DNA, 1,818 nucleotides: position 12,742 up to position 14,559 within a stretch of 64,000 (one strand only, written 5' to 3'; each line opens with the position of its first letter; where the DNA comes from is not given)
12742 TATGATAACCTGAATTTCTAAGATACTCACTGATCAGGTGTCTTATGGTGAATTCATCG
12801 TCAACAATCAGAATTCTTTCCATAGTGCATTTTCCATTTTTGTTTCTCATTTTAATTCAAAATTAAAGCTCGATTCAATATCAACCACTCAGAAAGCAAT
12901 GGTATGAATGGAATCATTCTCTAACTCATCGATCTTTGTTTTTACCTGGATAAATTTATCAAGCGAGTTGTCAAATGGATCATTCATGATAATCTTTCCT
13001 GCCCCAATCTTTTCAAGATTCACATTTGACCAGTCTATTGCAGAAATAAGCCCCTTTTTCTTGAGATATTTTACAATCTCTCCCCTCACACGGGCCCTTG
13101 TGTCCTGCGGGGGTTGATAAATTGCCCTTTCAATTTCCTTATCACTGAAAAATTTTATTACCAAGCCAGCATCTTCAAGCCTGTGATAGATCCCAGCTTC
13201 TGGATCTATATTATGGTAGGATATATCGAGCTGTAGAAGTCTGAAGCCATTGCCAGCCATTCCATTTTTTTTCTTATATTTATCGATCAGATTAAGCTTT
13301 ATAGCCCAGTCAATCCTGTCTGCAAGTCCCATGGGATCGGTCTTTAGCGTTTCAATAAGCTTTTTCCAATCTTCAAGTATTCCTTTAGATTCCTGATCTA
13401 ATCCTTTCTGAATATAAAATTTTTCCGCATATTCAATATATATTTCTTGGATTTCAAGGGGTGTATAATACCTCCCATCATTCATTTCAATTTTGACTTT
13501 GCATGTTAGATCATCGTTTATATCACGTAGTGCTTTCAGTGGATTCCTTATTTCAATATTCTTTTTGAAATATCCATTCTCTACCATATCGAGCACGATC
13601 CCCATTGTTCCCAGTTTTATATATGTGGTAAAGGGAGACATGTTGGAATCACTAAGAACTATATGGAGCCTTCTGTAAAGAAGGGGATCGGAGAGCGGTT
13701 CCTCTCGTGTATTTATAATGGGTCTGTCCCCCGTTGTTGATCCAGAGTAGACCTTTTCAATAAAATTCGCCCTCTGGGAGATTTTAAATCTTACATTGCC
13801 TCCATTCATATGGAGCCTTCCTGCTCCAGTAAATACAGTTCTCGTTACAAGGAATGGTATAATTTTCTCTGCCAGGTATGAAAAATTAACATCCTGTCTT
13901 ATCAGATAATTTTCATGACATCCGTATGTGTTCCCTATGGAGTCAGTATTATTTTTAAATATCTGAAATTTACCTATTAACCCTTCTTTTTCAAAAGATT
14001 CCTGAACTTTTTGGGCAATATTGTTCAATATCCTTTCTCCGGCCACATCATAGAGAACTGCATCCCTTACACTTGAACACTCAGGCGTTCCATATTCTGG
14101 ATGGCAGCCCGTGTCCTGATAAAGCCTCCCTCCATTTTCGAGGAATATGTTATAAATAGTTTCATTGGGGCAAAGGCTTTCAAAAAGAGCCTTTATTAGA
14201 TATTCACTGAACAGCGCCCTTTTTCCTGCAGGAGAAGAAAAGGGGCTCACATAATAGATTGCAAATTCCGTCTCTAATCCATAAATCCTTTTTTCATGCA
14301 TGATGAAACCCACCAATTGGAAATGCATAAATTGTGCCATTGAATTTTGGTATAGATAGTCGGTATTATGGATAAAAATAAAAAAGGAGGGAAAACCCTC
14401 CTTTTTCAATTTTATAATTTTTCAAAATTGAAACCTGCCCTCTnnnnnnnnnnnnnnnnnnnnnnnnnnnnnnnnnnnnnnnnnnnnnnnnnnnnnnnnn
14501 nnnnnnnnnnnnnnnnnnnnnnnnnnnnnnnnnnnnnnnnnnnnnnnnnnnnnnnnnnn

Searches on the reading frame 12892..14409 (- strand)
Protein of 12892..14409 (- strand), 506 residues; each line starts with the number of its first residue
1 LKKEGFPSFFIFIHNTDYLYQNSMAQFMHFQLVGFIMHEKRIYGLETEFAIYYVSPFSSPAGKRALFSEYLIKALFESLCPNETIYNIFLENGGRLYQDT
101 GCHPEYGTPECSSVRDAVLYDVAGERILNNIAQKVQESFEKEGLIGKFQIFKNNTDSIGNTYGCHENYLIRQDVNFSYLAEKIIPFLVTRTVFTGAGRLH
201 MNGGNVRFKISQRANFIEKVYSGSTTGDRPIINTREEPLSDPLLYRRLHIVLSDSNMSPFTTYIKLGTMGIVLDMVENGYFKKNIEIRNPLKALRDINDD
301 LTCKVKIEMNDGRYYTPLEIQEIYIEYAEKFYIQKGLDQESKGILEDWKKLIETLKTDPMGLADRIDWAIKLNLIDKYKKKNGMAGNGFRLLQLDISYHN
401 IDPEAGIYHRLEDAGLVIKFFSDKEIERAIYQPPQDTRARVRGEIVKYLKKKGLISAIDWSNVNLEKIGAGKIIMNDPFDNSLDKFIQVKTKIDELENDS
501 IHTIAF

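Call 107: search_protein_families(library=pfam, proteins=[window:12892-14409:-], max_evalue=0.00001)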
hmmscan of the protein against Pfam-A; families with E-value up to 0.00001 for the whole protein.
window:12892-14409:- (506 aa): 1 family
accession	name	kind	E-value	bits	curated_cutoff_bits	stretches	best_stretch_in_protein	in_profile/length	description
PF03136.20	Pup_ligase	-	3e-135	452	25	1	41-463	1-440/441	Pup-ligase protein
